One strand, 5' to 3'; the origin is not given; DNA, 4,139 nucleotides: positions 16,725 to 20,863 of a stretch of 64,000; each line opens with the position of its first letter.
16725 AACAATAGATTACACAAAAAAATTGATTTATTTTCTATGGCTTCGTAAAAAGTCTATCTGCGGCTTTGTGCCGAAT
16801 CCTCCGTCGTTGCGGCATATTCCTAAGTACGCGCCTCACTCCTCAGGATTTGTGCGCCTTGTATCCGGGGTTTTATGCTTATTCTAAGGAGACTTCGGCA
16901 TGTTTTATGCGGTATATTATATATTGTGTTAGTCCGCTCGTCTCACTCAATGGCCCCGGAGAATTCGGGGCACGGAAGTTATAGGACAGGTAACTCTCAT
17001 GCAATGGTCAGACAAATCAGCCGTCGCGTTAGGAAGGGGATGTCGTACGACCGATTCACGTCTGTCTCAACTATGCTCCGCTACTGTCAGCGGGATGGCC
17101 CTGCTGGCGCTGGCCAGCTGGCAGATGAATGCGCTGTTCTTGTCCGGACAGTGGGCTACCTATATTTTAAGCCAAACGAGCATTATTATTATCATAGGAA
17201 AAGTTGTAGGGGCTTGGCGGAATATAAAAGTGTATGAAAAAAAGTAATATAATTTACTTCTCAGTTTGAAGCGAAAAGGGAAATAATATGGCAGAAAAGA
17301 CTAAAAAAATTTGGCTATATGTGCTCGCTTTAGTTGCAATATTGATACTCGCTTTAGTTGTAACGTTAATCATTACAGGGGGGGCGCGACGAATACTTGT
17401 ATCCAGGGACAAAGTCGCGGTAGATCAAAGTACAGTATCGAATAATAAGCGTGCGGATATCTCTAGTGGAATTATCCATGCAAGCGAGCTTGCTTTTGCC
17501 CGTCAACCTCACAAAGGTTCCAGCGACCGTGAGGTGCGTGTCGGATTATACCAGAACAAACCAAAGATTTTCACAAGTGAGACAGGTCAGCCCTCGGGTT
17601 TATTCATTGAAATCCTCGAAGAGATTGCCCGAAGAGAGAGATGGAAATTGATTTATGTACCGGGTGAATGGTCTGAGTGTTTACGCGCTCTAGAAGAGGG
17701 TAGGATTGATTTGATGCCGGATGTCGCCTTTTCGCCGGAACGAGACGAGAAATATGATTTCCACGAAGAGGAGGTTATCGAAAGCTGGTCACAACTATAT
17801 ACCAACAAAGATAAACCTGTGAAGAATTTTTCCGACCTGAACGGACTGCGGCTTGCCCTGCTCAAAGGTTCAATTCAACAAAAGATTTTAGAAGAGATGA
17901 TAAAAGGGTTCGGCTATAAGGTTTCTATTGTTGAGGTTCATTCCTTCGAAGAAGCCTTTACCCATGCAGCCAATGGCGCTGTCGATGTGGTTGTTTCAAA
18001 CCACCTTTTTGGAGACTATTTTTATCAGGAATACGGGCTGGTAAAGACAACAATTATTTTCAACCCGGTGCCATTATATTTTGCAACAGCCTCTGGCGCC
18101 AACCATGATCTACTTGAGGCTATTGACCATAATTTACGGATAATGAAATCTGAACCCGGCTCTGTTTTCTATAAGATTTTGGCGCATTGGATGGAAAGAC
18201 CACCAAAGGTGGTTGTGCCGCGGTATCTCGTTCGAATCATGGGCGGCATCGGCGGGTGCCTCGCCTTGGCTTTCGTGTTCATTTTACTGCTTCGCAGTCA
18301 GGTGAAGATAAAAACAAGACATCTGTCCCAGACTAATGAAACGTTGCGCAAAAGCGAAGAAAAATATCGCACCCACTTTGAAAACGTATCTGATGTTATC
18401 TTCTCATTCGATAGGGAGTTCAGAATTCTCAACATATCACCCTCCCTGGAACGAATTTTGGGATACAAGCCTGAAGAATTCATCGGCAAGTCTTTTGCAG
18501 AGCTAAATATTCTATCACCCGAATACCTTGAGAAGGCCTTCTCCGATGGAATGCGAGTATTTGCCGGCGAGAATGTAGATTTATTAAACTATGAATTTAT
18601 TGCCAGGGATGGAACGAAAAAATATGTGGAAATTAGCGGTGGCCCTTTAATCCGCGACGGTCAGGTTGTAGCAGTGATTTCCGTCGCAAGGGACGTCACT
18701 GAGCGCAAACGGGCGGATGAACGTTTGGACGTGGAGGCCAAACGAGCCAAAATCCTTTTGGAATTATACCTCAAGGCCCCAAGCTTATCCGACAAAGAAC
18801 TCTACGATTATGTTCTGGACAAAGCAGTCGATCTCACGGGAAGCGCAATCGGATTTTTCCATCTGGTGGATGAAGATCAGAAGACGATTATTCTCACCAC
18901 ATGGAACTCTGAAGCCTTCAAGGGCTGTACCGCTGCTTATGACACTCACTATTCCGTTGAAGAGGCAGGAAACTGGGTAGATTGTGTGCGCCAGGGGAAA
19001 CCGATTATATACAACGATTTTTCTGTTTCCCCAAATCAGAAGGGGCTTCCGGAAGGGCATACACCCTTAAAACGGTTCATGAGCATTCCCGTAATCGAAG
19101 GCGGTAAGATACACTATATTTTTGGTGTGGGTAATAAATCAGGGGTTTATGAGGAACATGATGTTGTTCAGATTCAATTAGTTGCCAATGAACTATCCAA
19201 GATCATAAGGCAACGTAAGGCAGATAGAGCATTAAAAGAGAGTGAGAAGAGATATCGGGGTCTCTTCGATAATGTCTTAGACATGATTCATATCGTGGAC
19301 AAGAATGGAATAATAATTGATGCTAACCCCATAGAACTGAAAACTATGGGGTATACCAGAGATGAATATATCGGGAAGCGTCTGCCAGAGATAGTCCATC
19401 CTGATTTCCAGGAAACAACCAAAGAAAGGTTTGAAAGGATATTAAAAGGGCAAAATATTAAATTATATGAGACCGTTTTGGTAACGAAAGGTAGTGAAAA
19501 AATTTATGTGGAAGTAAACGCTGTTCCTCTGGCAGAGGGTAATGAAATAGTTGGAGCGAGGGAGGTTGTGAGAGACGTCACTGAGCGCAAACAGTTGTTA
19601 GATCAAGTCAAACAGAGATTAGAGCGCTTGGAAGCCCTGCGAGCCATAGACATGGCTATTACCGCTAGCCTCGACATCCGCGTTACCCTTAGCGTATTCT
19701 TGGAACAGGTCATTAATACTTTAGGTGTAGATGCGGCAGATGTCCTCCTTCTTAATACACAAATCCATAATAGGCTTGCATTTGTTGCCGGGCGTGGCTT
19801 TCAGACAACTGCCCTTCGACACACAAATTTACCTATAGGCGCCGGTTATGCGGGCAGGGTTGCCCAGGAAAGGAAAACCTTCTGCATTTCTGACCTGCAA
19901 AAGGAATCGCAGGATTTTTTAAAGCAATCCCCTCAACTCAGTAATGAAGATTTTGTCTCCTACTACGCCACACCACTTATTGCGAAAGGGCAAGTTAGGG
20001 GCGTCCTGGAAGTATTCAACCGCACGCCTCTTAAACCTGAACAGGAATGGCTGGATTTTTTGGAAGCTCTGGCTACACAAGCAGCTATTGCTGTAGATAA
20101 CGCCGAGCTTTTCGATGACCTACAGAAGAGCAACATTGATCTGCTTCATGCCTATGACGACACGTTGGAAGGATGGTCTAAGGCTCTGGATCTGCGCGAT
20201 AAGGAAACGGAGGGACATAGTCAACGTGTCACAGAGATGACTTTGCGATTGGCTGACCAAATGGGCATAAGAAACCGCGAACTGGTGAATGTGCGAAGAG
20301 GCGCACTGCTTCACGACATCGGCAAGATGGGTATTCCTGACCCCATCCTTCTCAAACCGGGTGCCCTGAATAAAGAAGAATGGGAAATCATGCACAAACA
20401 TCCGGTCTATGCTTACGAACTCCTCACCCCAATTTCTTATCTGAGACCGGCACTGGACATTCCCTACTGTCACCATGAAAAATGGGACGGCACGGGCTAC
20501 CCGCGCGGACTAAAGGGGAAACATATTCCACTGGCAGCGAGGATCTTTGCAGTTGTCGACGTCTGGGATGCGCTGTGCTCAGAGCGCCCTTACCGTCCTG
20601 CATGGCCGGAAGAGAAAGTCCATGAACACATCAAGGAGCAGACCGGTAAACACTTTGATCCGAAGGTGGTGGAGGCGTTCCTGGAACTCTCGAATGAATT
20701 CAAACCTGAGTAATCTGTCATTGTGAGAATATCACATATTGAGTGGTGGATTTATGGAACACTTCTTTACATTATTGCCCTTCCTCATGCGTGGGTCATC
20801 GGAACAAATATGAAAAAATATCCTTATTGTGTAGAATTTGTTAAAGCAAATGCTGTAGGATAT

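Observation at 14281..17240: A 2.9-kb cargo cassette is inserted directly after the prophage repressor gene and bounded by frame-crossing direct repeats; it is a candidate lysogeny-expressed, Rex-like exclusion system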

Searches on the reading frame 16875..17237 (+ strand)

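Call 6: search_protein_families(library=pfam, proteins=[window:16875-17237:+], max_evalue=1)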
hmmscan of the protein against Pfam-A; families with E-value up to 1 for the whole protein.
window:16875-17237:+ (120 aa): 1 family
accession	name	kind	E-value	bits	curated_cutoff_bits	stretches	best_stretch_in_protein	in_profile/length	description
PF13340.11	DUF4096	-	0.12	13.1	34.3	0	7-34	29-56/76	Putative transposase of IS4/5 family (DUF4096)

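Call 8: search_protein_families(library=padloc, proteins=[window:16875-17237:+], max_evalue=1)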
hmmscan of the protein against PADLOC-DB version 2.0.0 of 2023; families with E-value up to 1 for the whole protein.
window:16875-17237:+ (120 aa): 0 families

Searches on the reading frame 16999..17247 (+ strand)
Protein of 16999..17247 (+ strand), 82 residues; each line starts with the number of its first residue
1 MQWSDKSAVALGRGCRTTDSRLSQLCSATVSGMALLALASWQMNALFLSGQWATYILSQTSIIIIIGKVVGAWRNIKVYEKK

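Call 6: search_protein_families(library=pfam, proteins=[window:16999-17247:+], max_evalue=1)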
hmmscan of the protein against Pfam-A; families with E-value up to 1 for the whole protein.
window:16999-17247:+ (82 aa): 1 family
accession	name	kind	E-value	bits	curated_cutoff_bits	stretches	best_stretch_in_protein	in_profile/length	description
PF14007.11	YtpI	-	0.00033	21.4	29.4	1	14-81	18-85/87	YtpI-like protein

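Call 8: search_protein_families(library=padloc, proteins=[window:16999-17247:+], max_evalue=1)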
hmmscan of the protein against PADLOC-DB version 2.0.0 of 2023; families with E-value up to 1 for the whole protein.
window:16999-17247:+ (82 aa): 1 family
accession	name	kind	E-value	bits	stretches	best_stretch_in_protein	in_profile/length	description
PDLC04499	PDC-M18B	-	0.0034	14.8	1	29-76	10-56/178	-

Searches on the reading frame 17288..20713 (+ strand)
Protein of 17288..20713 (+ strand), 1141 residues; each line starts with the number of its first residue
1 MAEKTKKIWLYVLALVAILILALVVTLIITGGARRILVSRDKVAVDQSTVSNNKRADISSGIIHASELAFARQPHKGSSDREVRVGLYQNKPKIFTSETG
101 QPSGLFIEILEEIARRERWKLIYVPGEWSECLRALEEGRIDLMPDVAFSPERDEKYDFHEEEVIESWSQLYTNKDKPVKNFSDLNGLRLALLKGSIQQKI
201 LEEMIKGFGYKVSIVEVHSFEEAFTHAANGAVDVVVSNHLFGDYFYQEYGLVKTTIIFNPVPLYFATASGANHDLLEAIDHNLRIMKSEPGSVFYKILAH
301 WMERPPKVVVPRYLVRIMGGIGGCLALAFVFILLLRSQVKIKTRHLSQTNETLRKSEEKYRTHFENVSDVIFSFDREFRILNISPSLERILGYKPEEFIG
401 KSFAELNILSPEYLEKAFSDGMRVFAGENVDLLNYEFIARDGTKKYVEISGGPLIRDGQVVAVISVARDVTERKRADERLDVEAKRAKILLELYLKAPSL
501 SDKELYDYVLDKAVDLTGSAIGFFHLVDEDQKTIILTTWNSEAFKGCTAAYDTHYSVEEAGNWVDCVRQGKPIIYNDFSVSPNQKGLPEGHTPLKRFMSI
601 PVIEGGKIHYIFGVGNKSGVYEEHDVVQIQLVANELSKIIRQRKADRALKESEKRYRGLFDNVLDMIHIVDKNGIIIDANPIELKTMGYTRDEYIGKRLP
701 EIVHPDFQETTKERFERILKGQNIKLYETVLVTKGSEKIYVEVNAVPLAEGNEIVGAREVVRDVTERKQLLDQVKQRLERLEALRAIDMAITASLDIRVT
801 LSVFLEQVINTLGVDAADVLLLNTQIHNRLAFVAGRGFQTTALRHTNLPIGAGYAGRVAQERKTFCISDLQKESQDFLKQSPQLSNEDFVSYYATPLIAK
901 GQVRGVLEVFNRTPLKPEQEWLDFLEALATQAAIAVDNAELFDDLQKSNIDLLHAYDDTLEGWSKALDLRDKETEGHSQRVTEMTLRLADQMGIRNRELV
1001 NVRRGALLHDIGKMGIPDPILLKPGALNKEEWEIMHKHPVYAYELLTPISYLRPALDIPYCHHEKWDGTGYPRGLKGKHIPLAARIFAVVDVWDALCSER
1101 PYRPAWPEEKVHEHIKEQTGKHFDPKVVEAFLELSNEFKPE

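Call 10: search_protein_families(library=ncbifam, proteins=[window:17288-20713:+], max_evalue=0.1)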
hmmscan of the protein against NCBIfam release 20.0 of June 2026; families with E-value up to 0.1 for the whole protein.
window:17288-20713:+ (1141 aa): 31 families (the best 25 are shown)
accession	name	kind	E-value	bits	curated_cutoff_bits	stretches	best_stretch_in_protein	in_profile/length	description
TIGR00229.1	sensory_box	domain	1.8e-51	173.5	22.9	2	650-770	1-122/126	PAS domain S-box protein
NF053512.1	nitric_RR_NosR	exception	1.1e-44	153.2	400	1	943-1139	161-358/422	response regulator c-di-GMP phosphodiesterase, NosR family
NF053781.1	cdiGMPphdstlr2612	equivalog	2.3e-27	95.1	1600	3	338-485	697-841/1268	Tlr1612 family c-di-GMP phosphodiesterase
NF047874.1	MASE3_PAS_HK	subfamily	7.1e-25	87.9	560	2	634-780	244-390/655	MASE3 domain-containing sensor histidine kinase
NF008468.0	PRK11360.1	equivalog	1.1e-20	73.6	646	2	647-784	261-396/616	two-component system sensor histidine kinase AtoS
NF052573.1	HisKinEspAMyxo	equivalog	6.7e-17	60.8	1400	2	647-775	246-376/755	serine histidine kinase EspA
NF008302.0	PRK11091.1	equivalog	2.2e-15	55.9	838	2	340-486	137-281/779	aerobic respiration two-component sensor histidine kinase ArcB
NF041552.1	TF_PrdR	equivalog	4.6e-14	51.7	795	2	643-785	123-255/577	sigma-54 dependent transcriptional regulator PrdR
NF046044.1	PnpS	equivalog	8.9e-14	51.3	400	2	335-477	32-167/390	two-component system histidine kinase PnpS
TIGR01096.1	3A0103s03R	subfamily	1.2e-12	47.9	256.35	1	96-240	40-182/250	lysine/arginine/ornithine ABC transporter substrate-binding protein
NF008283.0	PRK11061.1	equivalog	7.5e-12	44.3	583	1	782-944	3-165/748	phosphoenolpyruvate--protein phosphotransferase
NF007298.0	PRK09776.1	equivalog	1.6e-09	36.3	1135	2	326-488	270-432/1111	diguanylate cyclase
NF041831.1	NO_HK_NahK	exception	2.3e-09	35.8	1500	2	634-783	301-450/854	hybrid sensor histidine kinase/response regulator NahK/ErcS'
NF008467.0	PRK11359.1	equivalog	9.9e-09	33.7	857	2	661-772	143-256/800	oxygen-sensing cyclic-di-GMP phosphodiesterase DosP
NF008426.0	PRK11260.1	equivalog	1.3e-08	34.4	312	1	80-207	40-170/266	cystine ABC transporter substrate-binding protein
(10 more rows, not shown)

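Call 106: find_encoding_contigs(protein=window:17288-20713:+, flank=6000, max_places=10)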
Protein window:17288-20713:+ (1141 aa): no gene with exactly this product is on record in the collection.
